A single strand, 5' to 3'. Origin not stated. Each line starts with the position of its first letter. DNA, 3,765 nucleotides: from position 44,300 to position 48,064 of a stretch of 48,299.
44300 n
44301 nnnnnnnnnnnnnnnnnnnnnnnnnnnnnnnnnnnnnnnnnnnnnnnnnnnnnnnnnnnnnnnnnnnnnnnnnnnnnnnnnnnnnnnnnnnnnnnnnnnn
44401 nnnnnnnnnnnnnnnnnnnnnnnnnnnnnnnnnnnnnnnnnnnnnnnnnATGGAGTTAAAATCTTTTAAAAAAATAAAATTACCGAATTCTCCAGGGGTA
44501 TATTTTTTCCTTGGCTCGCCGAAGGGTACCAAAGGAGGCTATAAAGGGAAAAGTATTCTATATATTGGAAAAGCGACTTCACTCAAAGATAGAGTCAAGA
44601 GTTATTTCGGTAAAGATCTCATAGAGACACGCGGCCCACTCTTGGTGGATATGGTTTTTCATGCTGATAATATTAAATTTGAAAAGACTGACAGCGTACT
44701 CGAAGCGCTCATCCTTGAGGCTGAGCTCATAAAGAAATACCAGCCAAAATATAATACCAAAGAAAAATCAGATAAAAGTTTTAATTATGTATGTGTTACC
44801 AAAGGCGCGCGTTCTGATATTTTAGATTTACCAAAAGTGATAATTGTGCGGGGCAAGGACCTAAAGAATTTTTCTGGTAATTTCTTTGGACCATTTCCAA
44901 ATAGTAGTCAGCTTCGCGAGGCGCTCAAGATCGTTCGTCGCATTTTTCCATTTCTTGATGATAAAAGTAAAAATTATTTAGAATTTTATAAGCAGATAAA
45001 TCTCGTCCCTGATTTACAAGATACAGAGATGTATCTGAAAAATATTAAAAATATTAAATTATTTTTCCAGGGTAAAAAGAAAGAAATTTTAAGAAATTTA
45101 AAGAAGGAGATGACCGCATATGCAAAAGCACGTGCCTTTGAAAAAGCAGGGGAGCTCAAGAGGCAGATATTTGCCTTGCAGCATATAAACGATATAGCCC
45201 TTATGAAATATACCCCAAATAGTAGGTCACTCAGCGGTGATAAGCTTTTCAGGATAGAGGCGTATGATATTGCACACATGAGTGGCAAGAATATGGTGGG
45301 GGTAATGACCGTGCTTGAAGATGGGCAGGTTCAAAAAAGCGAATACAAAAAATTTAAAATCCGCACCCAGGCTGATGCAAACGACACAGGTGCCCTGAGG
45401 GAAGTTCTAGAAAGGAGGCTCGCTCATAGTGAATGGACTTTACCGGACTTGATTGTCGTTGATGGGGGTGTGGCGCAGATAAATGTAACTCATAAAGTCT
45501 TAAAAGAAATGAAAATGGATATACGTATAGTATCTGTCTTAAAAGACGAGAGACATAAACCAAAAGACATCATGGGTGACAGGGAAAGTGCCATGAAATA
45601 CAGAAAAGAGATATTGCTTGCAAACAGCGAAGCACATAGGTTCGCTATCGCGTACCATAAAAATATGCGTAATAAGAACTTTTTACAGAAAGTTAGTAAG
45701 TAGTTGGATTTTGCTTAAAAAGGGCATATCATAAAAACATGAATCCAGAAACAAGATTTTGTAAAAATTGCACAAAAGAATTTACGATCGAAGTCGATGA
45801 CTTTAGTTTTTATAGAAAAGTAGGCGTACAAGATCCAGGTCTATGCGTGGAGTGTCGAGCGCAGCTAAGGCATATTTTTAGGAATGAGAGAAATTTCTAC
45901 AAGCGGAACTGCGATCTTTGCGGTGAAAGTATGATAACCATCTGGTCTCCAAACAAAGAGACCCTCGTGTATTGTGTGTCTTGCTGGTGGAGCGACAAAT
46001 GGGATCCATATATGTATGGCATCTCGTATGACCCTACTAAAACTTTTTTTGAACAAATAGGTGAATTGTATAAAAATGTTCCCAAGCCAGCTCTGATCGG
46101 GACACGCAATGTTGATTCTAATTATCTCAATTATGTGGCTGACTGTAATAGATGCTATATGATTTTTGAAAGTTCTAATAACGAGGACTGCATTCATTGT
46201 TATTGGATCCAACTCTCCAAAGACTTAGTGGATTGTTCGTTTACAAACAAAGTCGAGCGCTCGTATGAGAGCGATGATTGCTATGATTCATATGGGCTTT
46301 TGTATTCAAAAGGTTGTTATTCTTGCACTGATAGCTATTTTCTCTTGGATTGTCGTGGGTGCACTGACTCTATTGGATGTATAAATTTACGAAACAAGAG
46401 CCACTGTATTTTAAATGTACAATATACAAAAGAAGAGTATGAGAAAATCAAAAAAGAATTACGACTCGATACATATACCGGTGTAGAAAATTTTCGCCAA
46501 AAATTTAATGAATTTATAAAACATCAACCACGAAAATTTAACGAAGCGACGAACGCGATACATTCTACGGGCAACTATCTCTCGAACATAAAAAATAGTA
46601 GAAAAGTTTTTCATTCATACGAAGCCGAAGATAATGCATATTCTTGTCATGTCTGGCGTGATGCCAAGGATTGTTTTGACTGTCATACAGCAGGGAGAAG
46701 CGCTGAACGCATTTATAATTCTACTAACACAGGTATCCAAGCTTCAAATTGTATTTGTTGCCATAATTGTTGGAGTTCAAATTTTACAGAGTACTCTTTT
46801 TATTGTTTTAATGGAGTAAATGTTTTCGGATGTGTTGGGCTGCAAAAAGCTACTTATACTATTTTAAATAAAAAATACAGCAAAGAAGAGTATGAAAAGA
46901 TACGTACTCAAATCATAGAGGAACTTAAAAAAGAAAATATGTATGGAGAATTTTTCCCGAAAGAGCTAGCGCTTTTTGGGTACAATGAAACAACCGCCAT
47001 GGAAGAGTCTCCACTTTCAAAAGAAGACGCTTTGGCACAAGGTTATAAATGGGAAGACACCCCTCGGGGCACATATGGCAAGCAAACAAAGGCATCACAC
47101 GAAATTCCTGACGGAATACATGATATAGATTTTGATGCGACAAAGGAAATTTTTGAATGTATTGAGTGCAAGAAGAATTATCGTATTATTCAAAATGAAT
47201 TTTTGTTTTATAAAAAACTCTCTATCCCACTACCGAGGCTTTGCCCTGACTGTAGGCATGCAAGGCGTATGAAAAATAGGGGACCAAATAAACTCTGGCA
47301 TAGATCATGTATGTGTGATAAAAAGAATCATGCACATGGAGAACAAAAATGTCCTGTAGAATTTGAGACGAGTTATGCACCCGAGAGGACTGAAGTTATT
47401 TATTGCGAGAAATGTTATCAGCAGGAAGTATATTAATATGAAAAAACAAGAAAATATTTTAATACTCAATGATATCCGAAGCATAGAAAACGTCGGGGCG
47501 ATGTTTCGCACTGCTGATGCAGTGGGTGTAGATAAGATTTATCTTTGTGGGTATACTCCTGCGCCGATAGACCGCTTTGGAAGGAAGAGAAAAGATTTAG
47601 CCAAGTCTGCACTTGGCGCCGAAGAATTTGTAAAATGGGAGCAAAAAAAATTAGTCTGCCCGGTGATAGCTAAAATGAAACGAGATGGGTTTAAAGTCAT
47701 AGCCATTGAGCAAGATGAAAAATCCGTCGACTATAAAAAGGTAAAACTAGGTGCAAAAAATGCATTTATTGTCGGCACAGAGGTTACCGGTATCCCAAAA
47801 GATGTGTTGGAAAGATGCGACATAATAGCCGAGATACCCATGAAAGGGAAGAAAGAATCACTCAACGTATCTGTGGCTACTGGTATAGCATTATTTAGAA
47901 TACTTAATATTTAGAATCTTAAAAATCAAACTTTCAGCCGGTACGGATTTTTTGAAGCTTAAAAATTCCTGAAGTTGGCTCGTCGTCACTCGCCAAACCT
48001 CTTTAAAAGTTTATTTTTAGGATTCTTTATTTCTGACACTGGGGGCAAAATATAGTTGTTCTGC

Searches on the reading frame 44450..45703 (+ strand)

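Call 61: search_protein_families(library=pfam, proteins=[window:44450-45703:+], max_evalue=0.001)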
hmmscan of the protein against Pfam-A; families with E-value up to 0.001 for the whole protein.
window:44450-45703:+ (417 aa): 3 families
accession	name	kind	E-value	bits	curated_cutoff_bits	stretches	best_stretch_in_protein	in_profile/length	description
PF08459.17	UvrC_RNaseH_dom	-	1.4e-34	119.7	22.3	1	266-400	10-159/159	UvrC RNAse H endonuclease domain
PF01541.30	GIY-YIG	-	3.2e-05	24.6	22.6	1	34-102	12-78/78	GIY-YIG catalytic domain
PF02151.25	UVR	-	8.3e-05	22.6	21.5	1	211-245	1-35/36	UvrB/uvrC motif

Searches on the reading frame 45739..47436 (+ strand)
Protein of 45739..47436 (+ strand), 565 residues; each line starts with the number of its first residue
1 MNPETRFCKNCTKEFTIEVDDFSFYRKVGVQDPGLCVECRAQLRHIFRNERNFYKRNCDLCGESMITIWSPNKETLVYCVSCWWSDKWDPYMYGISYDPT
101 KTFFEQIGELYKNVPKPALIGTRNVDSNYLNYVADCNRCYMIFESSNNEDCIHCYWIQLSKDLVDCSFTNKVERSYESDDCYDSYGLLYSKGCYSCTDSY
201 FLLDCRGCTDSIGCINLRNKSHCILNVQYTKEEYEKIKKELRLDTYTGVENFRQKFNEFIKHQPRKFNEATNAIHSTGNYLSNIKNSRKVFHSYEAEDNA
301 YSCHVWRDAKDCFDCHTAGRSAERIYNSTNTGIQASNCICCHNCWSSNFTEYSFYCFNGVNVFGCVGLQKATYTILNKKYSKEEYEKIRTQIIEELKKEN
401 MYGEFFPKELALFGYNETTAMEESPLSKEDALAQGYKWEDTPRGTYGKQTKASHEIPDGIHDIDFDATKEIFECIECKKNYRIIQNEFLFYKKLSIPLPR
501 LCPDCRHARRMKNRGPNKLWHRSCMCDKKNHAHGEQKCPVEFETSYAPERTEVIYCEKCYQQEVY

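Call 61: search_protein_families(library=pfam, proteins=[window:45739-47436:+], max_evalue=0.001)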
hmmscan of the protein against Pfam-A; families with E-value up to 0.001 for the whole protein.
window:45739-47436:+ (565 aa): 1 family
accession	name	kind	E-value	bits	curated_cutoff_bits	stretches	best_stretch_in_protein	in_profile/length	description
PF13451.12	zf_Tbcl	-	0.00095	19.5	24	1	5-44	4-44/48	Probable treble clef domain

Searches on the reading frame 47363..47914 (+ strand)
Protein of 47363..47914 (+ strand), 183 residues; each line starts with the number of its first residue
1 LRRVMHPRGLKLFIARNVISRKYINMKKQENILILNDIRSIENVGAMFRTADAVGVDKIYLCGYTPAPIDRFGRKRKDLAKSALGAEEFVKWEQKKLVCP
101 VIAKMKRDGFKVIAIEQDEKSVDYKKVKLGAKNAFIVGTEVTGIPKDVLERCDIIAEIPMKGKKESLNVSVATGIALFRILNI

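Call 61: search_protein_families(library=pfam, proteins=[window:47363-47914:+], max_evalue=0.001)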
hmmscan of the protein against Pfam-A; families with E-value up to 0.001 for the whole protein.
window:47363-47914:+ (183 aa): 1 family
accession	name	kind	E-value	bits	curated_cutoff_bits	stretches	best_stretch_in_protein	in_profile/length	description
PF00588.24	SpoU_methylase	-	4.7e-31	108.2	29.7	1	32-178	3-142/142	SpoU rRNA Methylase family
